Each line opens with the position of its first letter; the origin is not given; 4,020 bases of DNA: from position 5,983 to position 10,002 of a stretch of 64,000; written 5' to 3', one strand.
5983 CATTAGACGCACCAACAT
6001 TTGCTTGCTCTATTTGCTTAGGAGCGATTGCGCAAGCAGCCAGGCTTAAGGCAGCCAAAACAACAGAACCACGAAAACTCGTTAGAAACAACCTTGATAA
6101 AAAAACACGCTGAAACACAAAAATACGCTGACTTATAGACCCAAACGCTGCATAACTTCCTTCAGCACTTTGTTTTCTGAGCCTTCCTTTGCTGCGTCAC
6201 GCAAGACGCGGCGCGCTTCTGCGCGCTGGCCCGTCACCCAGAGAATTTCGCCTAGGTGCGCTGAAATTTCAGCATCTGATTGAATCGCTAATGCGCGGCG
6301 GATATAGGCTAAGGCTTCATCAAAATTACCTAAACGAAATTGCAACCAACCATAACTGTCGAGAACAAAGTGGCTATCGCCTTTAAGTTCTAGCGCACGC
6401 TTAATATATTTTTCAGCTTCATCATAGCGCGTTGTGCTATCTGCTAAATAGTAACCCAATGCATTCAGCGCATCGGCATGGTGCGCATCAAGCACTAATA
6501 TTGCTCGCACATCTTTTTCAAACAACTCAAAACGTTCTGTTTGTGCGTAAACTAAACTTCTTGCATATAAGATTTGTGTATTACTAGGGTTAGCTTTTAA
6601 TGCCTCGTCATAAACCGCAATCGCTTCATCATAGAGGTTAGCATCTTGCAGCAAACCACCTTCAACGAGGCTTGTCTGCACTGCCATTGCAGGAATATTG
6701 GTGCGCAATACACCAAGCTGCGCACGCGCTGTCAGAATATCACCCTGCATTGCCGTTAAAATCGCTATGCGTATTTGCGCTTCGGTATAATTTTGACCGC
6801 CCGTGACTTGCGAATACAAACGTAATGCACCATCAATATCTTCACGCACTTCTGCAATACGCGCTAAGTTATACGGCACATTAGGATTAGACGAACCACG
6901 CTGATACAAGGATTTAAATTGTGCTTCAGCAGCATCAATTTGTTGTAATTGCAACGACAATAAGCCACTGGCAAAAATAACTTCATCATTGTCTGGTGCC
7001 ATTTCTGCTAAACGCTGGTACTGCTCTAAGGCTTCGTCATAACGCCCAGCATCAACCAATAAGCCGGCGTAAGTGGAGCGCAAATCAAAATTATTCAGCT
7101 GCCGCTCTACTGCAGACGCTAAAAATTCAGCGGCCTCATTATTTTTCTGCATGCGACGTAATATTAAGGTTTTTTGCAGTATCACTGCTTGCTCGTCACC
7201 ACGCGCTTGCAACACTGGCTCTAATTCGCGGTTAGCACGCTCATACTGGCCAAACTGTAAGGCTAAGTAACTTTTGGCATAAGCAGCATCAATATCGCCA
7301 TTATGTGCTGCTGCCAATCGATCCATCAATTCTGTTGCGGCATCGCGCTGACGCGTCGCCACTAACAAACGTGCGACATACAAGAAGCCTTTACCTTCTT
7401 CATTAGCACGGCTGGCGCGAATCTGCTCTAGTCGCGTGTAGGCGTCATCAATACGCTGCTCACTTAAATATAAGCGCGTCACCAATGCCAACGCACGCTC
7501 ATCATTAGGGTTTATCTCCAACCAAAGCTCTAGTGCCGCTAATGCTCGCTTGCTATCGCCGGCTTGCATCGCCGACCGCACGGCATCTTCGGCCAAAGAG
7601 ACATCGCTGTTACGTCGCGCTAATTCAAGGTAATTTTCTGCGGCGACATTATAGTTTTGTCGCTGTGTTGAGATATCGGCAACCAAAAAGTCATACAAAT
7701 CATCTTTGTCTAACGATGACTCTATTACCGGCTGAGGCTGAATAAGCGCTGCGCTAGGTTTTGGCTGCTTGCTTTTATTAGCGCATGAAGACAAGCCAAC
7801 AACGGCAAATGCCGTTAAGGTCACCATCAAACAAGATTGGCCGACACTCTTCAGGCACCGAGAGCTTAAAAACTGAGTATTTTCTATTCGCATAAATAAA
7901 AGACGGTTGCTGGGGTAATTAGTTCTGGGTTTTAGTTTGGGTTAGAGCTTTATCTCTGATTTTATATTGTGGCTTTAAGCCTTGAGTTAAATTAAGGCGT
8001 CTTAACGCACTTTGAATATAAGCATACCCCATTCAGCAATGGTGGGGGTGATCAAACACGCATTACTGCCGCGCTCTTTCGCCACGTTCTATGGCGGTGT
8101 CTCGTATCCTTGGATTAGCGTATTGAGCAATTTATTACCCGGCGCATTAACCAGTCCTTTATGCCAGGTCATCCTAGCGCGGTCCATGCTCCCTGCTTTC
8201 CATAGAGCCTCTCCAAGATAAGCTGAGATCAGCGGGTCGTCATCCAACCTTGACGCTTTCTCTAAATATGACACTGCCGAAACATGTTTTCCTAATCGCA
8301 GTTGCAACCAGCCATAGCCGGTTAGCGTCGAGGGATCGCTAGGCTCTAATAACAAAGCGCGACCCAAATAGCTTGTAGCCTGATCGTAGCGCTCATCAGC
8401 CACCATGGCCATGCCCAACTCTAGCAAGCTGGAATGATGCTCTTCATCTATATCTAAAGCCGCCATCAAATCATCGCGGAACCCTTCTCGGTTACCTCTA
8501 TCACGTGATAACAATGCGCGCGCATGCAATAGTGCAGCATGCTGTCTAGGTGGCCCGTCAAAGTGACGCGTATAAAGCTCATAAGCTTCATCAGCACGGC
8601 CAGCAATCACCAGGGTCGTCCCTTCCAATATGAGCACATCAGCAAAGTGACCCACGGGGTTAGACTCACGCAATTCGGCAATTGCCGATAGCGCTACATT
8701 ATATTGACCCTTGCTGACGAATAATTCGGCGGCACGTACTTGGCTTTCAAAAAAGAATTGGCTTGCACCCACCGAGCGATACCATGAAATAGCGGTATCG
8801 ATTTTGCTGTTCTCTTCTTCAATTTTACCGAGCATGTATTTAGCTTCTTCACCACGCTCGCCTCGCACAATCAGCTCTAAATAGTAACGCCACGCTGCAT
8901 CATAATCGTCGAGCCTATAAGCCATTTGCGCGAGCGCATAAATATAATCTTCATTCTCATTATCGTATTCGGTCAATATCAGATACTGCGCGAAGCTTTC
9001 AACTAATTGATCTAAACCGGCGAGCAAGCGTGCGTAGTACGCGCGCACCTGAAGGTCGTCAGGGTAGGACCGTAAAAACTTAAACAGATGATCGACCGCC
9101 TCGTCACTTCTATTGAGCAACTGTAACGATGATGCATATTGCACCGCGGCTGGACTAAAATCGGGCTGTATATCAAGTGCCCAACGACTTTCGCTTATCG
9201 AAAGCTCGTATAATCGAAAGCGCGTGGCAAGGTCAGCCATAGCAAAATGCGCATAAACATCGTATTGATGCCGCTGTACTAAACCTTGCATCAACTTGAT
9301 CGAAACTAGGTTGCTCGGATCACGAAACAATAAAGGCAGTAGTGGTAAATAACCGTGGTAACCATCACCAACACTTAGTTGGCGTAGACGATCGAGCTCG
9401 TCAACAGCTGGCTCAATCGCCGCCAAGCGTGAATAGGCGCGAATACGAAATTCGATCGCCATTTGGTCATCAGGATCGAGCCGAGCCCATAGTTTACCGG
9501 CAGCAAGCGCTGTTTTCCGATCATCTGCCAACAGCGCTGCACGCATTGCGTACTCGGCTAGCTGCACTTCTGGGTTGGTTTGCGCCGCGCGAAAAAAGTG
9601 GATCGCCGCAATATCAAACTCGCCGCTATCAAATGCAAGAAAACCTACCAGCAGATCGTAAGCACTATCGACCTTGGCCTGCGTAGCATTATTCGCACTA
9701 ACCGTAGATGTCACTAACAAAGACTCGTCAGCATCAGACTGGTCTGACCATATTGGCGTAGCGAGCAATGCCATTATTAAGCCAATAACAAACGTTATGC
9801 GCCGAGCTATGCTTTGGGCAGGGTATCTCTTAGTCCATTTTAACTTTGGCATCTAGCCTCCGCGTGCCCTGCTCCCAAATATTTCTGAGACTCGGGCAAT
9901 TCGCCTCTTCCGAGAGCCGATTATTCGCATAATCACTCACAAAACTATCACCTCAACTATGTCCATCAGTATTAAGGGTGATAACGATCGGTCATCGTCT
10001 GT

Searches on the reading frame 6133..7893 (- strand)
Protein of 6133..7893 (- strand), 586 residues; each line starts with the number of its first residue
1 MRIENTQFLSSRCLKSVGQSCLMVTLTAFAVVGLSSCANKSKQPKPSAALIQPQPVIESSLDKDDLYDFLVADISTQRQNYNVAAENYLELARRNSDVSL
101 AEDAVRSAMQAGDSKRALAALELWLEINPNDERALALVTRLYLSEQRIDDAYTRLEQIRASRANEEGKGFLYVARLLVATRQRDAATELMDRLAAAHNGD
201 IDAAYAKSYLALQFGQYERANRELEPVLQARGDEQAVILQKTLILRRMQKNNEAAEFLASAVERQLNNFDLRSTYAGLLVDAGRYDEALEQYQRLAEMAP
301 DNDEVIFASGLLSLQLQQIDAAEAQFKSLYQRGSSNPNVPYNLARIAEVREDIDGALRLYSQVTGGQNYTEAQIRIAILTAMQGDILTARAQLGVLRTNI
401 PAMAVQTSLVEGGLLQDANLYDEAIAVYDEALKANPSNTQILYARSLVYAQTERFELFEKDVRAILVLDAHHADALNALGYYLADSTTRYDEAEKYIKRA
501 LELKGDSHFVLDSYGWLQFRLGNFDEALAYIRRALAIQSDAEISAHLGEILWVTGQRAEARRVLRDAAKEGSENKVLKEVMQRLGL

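Call 78: search_protein_families(library=ncbifam, proteins=[window:6133-7893:-], max_evalue=1e-10)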
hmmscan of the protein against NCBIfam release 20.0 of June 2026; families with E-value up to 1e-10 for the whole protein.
window:6133-7893:- (586 aa): 7 families
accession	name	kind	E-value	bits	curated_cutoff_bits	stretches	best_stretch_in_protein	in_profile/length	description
TIGR02917.1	PEP_TPR_lipo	equivalog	3.7e-38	131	312.2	1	463-568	794-898/899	XrtA/PEP-CTERM system TPR-repeat protein PrsT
NF040959.1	MamA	equivalog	2.3e-26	92.5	200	1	182-325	52-195/204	magnetosome protein MamA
TIGR02521.1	type_IV_pilW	equivalog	3.8e-21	75.7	154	1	421-565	47-193/234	type IV pilus biogenesis/stability protein PilW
NF052415.1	T3SS_chap_SctY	equivalog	1.8e-11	44.5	70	0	173-262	12-104/106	type III secretion apparatus assembly chaperone SctY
TIGR03939.1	PGA_TPR_OMP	equivalog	3.7e-11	42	366.65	0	215-380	33-199/800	poly-beta-1,6 N-acetyl-D-glucosamine export porin PgaA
TIGR00540.1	TPR_hemY_coli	hypoth_equivalog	3.8e-11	42.4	142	0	69-160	120-214/385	heme biosynthesis-associated TPR protein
TIGR02552.1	LcrH_SycD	equivalog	9.2e-11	41.6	104.8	0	277-337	60-120/136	SycD/LcrH family type III secretion system chaperone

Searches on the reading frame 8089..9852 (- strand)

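Call 78: search_protein_families(library=ncbifam, proteins=[window:8089-9852:-], max_evalue=1e-10)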
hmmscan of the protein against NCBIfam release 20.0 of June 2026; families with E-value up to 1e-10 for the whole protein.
window:8089-9852:- (587 aa): 1 family
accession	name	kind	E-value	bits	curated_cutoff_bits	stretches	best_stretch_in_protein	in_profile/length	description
TIGR02917.1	PEP_TPR_lipo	equivalog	7.2e-21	73.8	312.2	1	313-576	137-399/899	XrtA/PEP-CTERM system TPR-repeat protein PrsT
